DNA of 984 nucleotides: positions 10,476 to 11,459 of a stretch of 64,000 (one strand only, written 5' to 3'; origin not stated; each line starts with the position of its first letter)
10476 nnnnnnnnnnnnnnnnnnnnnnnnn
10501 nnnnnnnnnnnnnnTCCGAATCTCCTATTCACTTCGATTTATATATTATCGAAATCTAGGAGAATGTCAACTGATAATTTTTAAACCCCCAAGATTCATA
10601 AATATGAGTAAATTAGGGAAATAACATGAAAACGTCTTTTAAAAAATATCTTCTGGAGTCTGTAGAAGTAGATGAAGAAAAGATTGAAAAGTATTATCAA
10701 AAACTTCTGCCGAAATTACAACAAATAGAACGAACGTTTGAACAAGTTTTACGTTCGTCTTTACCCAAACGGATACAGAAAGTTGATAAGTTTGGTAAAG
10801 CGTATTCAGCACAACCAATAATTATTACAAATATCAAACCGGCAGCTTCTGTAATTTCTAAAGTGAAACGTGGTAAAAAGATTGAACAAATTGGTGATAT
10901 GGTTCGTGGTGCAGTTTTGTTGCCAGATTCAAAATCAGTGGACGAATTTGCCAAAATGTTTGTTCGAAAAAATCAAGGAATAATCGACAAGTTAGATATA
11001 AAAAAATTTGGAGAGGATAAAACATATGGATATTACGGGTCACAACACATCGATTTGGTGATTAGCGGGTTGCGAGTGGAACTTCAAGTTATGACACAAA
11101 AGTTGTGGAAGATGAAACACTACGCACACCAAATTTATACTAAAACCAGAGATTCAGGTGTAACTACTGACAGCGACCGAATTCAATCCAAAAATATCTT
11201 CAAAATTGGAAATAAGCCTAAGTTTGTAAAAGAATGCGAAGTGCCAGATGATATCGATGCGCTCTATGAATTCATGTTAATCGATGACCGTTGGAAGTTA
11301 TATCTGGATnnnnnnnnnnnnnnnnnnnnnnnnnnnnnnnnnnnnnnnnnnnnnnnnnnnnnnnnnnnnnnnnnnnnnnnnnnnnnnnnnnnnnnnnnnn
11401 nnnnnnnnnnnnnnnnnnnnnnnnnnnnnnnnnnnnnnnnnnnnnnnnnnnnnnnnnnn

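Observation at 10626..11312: Phage-encoded RelA/SpoT-type small alarmone synthetase-like gene on the opposite strand, plus a separate small alarmone hydrolase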

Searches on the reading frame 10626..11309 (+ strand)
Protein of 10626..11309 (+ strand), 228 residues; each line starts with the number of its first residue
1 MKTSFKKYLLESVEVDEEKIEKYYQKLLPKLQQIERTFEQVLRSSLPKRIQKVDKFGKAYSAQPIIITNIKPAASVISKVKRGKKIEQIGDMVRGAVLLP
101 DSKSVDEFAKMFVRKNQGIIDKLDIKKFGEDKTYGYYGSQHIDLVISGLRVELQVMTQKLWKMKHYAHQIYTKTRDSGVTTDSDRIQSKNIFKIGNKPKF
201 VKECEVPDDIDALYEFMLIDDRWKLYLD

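Call 5: search_protein_families(library=pfam, proteins=[window:10626-11309:+], max_evalue=1)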
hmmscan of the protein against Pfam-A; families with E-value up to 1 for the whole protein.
window:10626-11309:+ (228 aa): 4 families
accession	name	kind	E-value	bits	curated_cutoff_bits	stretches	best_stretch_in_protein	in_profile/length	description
PF16953.11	PRORP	-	0.01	15.9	39.1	1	9-94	13-94/242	Protein-only RNase P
PF01379.25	Porphobil_deam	-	0.067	13.2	22.1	1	161-205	13-60/207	Porphobilinogen deaminase, dipyromethane cofactor binding domain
PF15005.11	IZUMO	-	0.19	12.8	25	0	110-172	29-91/143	Izumo sperm-egg fusion, Ig domain-associated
PF10046.14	BLOC1_2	-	0.37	11.6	33.4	1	10-56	43-87/96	Biogenesis of lysosome-related organelles complex-1 subunit 2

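Call 6: search_protein_families(library=phrogs, proteins=[window:10626-11309:+], max_evalue=0.01)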
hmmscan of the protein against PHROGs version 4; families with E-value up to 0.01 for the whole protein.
window:10626-11309:+ (228 aa): 1 family
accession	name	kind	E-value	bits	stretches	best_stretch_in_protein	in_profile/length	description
phrog_37685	-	unknown function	1.7e-25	91.3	1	37-197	89-250/250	-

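Call 8: search_solved_structures(query=window:10626-11309:+, max_evalue=10, show_alignments=3)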
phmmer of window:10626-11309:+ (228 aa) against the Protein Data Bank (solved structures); distinct sequences matched with E-value up to 10: 2.
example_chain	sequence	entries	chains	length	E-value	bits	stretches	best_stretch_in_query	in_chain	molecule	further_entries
2r9q_A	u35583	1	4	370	0.37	13.6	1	49-146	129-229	2'-deoxycytidine 5'-triphosphate deaminase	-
4y6w_A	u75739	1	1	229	2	11.2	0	25-64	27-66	NaB(AB)3ACb - light chain TPR-like repeats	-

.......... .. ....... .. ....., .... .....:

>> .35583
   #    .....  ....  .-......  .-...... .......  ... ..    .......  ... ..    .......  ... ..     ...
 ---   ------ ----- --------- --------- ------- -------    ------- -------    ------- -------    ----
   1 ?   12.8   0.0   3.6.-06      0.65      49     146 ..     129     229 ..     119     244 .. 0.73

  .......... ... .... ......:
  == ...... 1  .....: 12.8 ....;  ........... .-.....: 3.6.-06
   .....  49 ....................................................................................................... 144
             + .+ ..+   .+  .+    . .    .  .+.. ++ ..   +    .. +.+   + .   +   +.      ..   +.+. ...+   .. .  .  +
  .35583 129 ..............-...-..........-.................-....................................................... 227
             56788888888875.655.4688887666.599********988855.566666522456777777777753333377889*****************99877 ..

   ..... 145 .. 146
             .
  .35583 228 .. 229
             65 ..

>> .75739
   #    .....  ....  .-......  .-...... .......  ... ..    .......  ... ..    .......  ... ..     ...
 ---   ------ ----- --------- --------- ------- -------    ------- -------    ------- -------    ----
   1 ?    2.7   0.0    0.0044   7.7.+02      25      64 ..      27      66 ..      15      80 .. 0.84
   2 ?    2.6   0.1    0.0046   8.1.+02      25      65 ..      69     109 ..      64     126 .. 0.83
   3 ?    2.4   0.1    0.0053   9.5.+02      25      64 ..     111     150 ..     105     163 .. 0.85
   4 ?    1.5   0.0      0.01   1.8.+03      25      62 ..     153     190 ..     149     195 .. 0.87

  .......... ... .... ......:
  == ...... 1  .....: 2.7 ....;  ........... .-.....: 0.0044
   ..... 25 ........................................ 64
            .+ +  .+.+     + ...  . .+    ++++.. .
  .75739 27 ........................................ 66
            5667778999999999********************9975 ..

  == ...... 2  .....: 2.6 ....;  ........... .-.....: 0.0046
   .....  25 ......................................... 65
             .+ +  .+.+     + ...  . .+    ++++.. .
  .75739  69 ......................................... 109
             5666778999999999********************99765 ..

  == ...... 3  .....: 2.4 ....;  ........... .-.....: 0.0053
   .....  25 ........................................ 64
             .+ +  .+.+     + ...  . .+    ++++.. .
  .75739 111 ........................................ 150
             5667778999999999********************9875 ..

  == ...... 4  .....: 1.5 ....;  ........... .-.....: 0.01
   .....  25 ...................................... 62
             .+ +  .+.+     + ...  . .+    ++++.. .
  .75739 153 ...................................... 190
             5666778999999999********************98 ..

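Call 9: find_homologous_proteins(query=window:10626-11309:+, max_evalue=0.001)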
Query window:10626-11309:+ (228 aa): 7 proteins with E <= 0.001 among 297 candidates.
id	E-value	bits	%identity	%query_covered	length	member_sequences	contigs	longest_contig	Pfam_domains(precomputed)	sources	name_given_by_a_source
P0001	1.1e-143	494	100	100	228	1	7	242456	-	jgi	jgi:hypothetical protein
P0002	2.3e-97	343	68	99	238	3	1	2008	-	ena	-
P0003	2.0e-92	327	69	99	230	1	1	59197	-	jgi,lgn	jgi:hypothetical protein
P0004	1.2e-86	308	63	99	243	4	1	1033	-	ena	-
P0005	4.9e-80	286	61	98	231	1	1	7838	-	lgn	-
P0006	7.4e-71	256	57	93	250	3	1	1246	-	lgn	-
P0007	6.4e-66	240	55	93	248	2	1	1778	-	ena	-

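Call 10: search_dna_similar(query=window:10626-11309:+, collection=phages, mode=protein, max_rows=25, max_evalue=0.001)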
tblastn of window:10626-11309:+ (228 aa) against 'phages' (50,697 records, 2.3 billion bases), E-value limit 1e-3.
Records with a match: 11; places in all: 11; records where one place covers at least 80% of the query: 4.
Best place of each record, by identity: <60% 11.
By first word of the organism name: Sinorhizobium 7; Nitratidesulfovibrio 1; Desulfovibrio 1; Paraglaciecola 1; Variovorax 1.
By host as written in the record: Sinorhizobium meliloti 7; Nitratidesulfovibrio vulgaris ATCC7757 (synonym: Desulfovibtio vulgaris) 1; Desulfovibrio vulgaris ATCC 7757 1; Paraglaciecola sp. strain IceBac 372 1; Variovorax sp. SCN45 1.
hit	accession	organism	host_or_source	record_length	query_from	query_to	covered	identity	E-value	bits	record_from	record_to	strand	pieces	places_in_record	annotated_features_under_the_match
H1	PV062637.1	Nitratidesulfovibrio phage SRB7757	Nitratidesulfovibrio vulgaris ATCC7757 ...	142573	5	221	95%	38.3%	4e-35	137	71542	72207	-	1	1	record has no annotation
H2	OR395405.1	Desulfovibrio phage 7757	Desulfovibrio vulgaris ATCC 7757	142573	5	221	95%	38.3%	4e-35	137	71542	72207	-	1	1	record has no annotation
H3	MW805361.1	Paraglaciecola Antarctic GD virus 1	Paraglaciecola sp. strain IceBac 372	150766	5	197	85%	31.4%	3e-14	77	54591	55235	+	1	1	RelA/SpoT family protein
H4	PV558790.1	Variovorax phage V45v66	Variovorax sp. SCN45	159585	9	203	86%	31.0%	2e-16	83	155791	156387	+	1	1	record has no annotation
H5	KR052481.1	Sinorhizobium phage phiM19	Sinorhizobium meliloti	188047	66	197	58%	40.3%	5e-21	96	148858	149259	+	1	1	RelA/SpoT family protein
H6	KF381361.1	Sinorhizobium phage phiM12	Sinorhizobium meliloti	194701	66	197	58%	40.3%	5e-21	96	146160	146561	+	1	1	RelA/SpoT family protein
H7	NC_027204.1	Sinorhizobium phage phiM12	Sinorhizobium meliloti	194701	66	197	58%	40.3%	5e-21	96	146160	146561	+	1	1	RelA/SpoT family protein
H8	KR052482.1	Sinorhizobium phage phiN3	Sinorhizobium meliloti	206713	66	197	58%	40.3%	2e-20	94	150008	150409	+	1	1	RelA/SpoT family protein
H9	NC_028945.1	Sinorhizobium phage phiN3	Sinorhizobium meliloti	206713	66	197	58%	40.3%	2e-20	94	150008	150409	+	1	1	RelA/SpoT family protein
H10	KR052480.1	Sinorhizobium phage phiM7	Sinorhizobium meliloti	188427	66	197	58%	40.3%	3e-15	80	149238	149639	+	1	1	hypothetical protein (x2)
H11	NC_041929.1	Sinorhizobium phage phiM7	Sinorhizobium meliloti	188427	66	197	58%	40.3%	3e-15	80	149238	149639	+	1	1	hypothetical protein (x2)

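Call 11: get_annotated_region(hit=H6, flank=3000)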
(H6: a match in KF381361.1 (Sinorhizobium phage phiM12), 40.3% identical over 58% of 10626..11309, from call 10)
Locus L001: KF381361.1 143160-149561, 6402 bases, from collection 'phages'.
description: Sinorhizobium phage phiM12, complete genome.
organism: Sinorhizobium phage phiM12 (NCBI taxid 1357423)
taxonomy: Viruses; Duplodnaviria; Heunggongvirae; Uroviricota; Caudoviricetes; Emdodecavirus; Emdodecavirus M12
host: Sinorhizobium meliloti; source: -; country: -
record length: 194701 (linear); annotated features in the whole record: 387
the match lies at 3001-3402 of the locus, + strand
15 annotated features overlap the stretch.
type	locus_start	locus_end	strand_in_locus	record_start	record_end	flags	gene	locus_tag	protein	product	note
CDS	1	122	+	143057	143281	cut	-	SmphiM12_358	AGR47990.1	hypothetical protein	-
CDS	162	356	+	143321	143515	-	-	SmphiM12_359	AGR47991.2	hypothetical protein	-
CDS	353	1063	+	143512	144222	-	-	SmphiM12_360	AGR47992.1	hypothetical protein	contains domain DUF2786[pfam10979], Protein of unknown function (DUF2786)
CDS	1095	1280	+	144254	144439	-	-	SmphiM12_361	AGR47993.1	hypothetical protein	-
CDS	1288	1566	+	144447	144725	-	-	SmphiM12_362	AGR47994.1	hypothetical protein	-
CDS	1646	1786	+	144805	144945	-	-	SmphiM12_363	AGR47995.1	hypothetical protein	-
CDS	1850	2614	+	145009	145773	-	-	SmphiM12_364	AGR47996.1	hypothetical protein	contains domain AdoMet_MTases[cd02440], S-adenosylmethionine-dependent methyltransferases (SAM or AdoMet-MTase), class I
CDS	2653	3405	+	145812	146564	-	-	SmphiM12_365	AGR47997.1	RelA/SpoT family protein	contains domain NT_Rel-Spo_like[cd05399], Nucleotidyltransferase (NT) domain of RelA- and SpoT-like ppGpp synthetases ...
CDS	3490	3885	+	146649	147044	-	-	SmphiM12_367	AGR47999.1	hypothetical protein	-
CDS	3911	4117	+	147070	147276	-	-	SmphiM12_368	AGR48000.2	hypothetical protein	-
CDS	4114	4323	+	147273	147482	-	-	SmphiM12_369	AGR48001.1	hypothetical protein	-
CDS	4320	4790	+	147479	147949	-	-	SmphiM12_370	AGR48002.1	peptidyl-tRNA hydrolase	contains domain PTH2[cd02430], Peptidyl-tRNA hydrolase, type 2 (PTH2)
CDS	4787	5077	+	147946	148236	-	-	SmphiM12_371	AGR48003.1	hypothetical protein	-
CDS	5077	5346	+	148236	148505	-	-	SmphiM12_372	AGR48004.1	hypothetical protein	contains partial domain VDE[pfam07137], Violaxanthin de-epoxidase (VDE)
CDS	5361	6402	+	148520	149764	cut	-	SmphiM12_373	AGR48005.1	putative exodeoxyribonuclease V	recD_rel[TIGR01448], helicase, putative, RecD/TraA family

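Call 12: get_annotated_region(hit=H3, flank=3000)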
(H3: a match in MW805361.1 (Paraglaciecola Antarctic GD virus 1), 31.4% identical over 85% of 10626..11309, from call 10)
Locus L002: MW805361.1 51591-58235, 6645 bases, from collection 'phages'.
description: Paraglaciecola Antarctic GD virus 1, complete genome.
organism: Paraglaciecola Antarctic GD virus 1 (NCBI taxid 2945130)
taxonomy: Viruses
host: Paraglaciecola sp. strain IceBac 372; source: -; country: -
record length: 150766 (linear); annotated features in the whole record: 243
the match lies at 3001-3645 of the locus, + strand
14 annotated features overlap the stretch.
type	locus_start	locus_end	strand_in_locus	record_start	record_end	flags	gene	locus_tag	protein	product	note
CDS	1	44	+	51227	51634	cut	-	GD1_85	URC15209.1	hypothetical protein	gp85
CDS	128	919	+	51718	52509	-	-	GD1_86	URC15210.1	hypothetical protein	gp86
CDS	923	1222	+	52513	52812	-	-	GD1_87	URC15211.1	hypothetical protein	gp87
CDS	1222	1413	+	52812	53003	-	-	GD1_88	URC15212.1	hypothetical protein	gp88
CDS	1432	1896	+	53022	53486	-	-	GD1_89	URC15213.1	RNA phosphodiesterase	gp89; RNA phosphodiesterase, RNA ligase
CDS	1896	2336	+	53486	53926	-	-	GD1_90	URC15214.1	nuclease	gp90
CDS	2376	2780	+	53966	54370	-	-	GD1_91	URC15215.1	hypothetical protein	gp91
CDS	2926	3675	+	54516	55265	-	-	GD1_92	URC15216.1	RelA/SpoT family protein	gp92; RelA/SpoT family protein; GTP pyrophosphokinase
CDS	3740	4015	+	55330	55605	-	-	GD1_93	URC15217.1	hypothetical protein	gp93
CDS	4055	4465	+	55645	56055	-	-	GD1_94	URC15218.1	RelA/SpoT family protein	gp94; RelA/SpoT family protein; GTP pyrophosphokinase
CDS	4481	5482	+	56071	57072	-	-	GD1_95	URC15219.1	DNA primase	gp95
CDS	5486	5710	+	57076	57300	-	-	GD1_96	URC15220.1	hypothetical protein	gp96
CDS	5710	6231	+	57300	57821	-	-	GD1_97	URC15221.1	dUTPase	gp97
CDS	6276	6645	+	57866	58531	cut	-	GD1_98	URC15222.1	exonuclease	gp98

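Call 13: search_protein_families(library=pfam, proteins=[L001:2653-3402:+, L002:2926-3672:+, L002:4055-4462:+, P0002, P0003, P0004, P0005, P0006, P0007], max_evalue=0.1)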
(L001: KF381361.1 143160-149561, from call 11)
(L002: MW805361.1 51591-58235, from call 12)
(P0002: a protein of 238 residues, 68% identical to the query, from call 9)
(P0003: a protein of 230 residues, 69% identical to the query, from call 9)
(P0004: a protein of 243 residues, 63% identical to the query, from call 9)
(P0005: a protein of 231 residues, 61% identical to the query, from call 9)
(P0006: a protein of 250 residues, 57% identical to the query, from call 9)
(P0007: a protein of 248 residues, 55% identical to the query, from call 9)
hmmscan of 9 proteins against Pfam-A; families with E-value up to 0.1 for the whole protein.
L001:2653-3402:+ (250 aa): 3 families
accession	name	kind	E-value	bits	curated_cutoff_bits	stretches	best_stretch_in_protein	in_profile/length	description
PF04607.23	RelA_SpoT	-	0.00025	21.7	27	1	121-222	3-106/113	Region found in RelA / SpoT proteins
PF14013.11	MT0933_antitox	-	0.019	15.6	27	0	161-180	4-23/49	MT0933-like antitoxin protein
PF06103.16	DUF948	-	0.042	14.5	37.2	0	82-142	23-88/89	Bacterial protein of unknown function (DUF948)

L002:2926-3672:+ (249 aa): 3 families
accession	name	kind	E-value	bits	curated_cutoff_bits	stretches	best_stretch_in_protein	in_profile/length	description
PF04607.23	RelA_SpoT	-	1.5e-07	32.1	27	1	98-203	3-108/113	Region found in RelA / SpoT proteins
PF11995.13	DUF3490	-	0.026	14.8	25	0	28-68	98-141/161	Domain of unknown function (DUF3490)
PF16830.10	NBD94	-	0.035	15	25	0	109-147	19-57/91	Nucleotide-Binding Domain 94 of RH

L002:4055-4462:+ (136 aa): 3 families
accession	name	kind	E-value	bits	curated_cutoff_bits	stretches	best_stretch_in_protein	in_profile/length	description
PF13328.12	HD_4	-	0.00016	21.9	27.2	1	5-91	1-85/156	HD domain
PF01966.28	HD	-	0.041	14.6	22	0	34-103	21-111/116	HD domain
PF11964.13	SpoIIAA-like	-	0.065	14.4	25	1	89-124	43-77/106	SpoIIAA-like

P0002 (238 aa): 0 families

P0003 (230 aa): 1 family
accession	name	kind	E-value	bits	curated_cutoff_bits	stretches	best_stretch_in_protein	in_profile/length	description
PF25034.1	Spectrin_SYNE1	-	0.059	13.4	35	0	8-64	25-79/188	Nesprin-1, spectrin repeats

P0004 (243 aa): 2 families
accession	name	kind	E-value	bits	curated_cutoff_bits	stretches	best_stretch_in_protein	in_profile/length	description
PF20396.3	DUF6689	-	0.095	12.3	27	0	9-59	164-209/275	Family of unknown function (DUF6689)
PF24355.1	DUF7514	-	0.1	12.9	27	0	5-41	14-50/160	Domain of unknown function (DUF7514)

P0005 (231 aa): 0 families

P0006 (250 aa): 0 families

P0007 (248 aa): 0 families

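Call 14: get_annotated_region(hit=H1, flank=3000)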
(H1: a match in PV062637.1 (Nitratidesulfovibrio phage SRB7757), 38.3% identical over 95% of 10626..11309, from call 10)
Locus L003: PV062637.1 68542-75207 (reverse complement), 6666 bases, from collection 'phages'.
description: UNVERIFIED: Nitratidesulfovibrio phage SRB7757, complete genome.
organism: Nitratidesulfovibrio phage SRB7757 (NCBI taxid 3400148)
taxonomy: Viruses; Duplodnaviria; Heunggongvirae; Uroviricota; Caudoviricetes
host: Nitratidesulfovibrio vulgaris ATCC7757 (synonym: Desulfovibtio vulgaris); source: -; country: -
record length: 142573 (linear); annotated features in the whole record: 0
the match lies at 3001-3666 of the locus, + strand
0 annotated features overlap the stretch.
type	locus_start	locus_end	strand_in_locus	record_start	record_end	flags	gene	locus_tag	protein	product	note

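Call 15: get_annotated_region(hit=H4, flank=3000)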
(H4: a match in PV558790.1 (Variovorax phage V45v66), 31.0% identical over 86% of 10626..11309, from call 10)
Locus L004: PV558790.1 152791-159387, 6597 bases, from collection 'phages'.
description: UNVERIFIED: Variovorax phage V45v66, complete genome.
organism: Variovorax phage V45v66 (NCBI taxid 3420612)
taxonomy: Viruses; Duplodnaviria; Heunggongvirae; Uroviricota; Caudoviricetes
host: Variovorax sp. SCN45; source: compost; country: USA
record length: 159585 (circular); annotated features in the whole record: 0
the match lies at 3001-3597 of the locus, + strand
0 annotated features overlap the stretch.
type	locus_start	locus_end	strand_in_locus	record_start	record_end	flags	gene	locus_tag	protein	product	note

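Call 20: search_solved_structures(query=A1, max_evalue=1, show_alignments=3)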
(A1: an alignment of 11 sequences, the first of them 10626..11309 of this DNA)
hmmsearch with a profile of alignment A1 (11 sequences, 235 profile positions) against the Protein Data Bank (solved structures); distinct sequences matched with E-value up to 1: 9.
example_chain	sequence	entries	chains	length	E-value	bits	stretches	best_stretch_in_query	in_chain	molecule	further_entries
2be3_A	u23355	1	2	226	0.00045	22.9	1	58-168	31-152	GTP pyrophosphokinase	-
3l9d_A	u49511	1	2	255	0.0016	21.2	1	57-201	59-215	Putative GTP pyrophosphokinase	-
7ohg_A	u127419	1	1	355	0.0056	19.4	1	29-165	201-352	Guanosine-3',5'-bis(Diphosphate) 3'-pyrophosphohydrolase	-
6s2t_A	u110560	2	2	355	0.0056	19.4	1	29-165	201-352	(P)ppGpp synthetase I, SpoT/RelA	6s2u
6s2v_A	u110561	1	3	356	0.0056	19.4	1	29-165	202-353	(P)ppGpp synthetase I, SpoT/RelA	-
5dec_A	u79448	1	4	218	0.068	15.8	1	53-151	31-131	GTP pyrophosphokinase YjbM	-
5f2v_V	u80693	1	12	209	0.069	15.8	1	53-151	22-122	GTP pyrophosphokinase YjbM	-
5ded_D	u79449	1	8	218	0.071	15.8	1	53-151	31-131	GTP pyrophosphokinase YjbM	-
9y6s_6q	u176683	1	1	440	0.22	14.1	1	157-183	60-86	33 kDa inner dynein arm light chain, axonemal, putative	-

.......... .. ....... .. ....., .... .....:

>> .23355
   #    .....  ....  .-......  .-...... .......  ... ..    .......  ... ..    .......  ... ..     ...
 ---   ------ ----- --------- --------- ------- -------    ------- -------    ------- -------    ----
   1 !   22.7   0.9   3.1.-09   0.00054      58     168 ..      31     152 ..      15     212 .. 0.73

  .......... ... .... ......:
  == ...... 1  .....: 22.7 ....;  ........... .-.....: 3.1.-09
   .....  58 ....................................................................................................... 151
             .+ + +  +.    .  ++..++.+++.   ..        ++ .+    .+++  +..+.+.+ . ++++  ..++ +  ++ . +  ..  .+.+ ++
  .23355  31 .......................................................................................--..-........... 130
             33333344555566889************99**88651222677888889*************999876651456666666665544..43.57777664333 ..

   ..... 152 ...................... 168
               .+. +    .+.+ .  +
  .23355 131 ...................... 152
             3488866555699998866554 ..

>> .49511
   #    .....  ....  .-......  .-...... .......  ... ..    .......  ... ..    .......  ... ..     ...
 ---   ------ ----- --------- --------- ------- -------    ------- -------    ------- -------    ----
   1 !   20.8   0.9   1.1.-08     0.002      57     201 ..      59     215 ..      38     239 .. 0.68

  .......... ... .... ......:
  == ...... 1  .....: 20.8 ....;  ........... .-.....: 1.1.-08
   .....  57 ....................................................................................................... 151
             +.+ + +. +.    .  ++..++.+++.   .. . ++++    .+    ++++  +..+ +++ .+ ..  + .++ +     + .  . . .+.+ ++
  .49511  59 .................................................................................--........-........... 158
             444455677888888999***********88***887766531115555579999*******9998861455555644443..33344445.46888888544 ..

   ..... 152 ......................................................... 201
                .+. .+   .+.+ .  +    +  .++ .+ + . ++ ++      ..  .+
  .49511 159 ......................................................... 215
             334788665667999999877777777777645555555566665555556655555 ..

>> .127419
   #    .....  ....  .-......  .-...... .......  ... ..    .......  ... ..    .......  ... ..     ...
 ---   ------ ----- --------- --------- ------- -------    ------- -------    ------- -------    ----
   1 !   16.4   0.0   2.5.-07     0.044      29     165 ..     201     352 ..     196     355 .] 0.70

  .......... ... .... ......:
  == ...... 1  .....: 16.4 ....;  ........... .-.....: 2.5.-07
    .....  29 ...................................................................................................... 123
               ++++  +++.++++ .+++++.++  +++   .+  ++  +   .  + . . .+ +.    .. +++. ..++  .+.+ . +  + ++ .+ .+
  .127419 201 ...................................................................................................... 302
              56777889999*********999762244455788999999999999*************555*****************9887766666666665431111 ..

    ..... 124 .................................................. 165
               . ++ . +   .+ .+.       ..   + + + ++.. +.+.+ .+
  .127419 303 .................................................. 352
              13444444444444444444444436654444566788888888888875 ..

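Call 22: find_homologous_proteins(query=A1, max_evalue=0.00001)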
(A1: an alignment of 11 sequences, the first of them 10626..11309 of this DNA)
Query A1 (11 sequences) (228 aa, profile of the alignment): 26 proteins with E <= 0.00001 among 5443 candidates.
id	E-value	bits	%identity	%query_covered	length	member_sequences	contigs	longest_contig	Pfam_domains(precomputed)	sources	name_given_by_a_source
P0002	1.2e-106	373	68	99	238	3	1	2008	-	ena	-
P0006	7.9e-106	371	57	93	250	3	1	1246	-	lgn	-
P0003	2.0e-105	370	69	99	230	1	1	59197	-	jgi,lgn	jgi:hypothetical protein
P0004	2.0e-104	366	63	99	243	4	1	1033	-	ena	-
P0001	4.5e-104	365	100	100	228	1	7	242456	-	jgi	jgi:hypothetical protein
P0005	1.0e-103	364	61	98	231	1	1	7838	-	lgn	-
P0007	1.7e-101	357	55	93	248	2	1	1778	-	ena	-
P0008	6.1e-62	227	42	93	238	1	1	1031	-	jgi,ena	-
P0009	2.0e-61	225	44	83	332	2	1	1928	-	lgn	-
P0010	3.2e-61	225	44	83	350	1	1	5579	-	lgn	-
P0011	6.0e-61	224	40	58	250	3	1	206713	-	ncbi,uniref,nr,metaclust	ncbi:RelA/SpoT family protein [Sinorhizobium phage phiN3]|uniref:RelA/SpoT family protein n=1 Tax=Si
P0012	7.7e-61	224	44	83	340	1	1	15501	-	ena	-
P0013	9.7e-61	223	47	73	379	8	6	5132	-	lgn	-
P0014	1.0e-60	223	44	83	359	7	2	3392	-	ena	-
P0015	1.3e-57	213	43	84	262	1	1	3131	-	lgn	-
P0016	1.3e-56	210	35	79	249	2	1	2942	PF04607.24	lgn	-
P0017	1.4e-55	206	32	86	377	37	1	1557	PF04607.24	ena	-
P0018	1.3e-54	203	40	85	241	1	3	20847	-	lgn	-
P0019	1.5e-54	203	42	69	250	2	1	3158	PF04607.24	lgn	-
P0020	6.4e-54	201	40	92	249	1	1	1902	PF04607.24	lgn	-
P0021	8.2e-54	201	41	83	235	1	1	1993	PF04607.24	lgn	-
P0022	2.3e-48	183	37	60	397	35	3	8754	PF04607.24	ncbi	-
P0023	1.7e-46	177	35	76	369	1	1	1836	PF04607.24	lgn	-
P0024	6.1e-44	168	35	60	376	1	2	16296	PF04607.24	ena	-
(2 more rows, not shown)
